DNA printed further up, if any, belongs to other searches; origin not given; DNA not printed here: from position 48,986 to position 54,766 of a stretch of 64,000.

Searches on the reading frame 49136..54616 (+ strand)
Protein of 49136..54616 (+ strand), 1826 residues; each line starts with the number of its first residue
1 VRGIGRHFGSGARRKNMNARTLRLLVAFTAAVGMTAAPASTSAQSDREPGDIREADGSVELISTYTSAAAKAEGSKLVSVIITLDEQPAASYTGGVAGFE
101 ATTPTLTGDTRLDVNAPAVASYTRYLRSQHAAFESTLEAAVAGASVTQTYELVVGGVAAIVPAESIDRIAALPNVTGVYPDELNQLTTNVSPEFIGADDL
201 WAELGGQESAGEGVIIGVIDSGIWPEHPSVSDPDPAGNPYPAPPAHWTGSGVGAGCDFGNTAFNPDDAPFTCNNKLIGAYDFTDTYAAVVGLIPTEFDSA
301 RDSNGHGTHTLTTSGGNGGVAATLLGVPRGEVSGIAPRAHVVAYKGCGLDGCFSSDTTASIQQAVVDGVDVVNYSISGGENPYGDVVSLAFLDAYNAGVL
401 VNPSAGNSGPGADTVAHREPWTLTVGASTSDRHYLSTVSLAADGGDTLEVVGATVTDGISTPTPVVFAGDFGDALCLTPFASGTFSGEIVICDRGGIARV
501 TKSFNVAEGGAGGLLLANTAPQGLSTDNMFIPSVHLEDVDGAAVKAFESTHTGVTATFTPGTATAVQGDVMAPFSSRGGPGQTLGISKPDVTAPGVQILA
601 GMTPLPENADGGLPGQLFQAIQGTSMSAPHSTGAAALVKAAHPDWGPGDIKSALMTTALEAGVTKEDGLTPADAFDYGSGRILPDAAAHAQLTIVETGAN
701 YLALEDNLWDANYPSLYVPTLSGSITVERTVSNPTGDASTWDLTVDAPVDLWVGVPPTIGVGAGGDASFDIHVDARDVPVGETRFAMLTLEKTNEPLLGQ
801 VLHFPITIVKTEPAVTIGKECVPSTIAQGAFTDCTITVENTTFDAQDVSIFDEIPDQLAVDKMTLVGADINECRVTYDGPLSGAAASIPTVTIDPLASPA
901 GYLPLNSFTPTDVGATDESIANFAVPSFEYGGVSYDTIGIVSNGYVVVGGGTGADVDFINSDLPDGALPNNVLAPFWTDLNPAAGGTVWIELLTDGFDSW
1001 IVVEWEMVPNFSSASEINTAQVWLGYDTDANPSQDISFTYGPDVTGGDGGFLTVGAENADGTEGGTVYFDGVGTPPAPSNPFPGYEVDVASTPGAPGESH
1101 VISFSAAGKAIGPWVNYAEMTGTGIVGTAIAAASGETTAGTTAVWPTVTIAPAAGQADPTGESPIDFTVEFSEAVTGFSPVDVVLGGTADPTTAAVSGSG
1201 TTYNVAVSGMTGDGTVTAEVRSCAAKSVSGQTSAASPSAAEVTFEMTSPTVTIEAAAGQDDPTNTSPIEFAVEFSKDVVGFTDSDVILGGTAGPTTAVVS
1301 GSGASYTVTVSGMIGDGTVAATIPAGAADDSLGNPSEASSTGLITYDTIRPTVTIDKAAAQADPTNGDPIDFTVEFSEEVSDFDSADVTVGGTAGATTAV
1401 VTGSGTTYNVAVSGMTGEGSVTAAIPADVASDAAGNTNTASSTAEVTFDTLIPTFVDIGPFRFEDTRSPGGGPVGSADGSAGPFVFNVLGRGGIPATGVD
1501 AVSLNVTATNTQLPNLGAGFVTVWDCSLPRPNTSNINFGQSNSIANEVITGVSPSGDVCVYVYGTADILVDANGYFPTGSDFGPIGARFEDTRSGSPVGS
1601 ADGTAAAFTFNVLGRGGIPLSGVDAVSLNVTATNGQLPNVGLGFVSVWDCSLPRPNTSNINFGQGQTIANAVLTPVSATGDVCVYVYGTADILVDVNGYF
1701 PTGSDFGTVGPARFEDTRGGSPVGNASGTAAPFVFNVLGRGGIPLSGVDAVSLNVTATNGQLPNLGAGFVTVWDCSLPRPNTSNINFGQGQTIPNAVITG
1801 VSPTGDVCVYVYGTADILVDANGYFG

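Call 37: search_protein_families(library=pfam, proteins=[window:49136-54616:+], max_evalue=0.00001)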
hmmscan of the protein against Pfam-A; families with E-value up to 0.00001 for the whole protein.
window:49136-54616:+ (1826 aa): 4 families
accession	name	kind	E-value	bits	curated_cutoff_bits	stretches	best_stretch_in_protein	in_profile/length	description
PF00082.27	Peptidase_S8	-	7.8e-37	127.6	21.8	1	211-669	1-277/288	Subtilase family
PF19078.6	Big_12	-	3.3e-11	43.8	27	1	1347-1444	1-98/102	Bacterial Ig-like domain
PF02225.27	PA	-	1.1e-07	32.3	23.9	1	465-543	5-94/95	PA domain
PF17766.7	fn3_6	-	4.2e-07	30.5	26.4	1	710-792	1-88/99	Fibronectin type-III domain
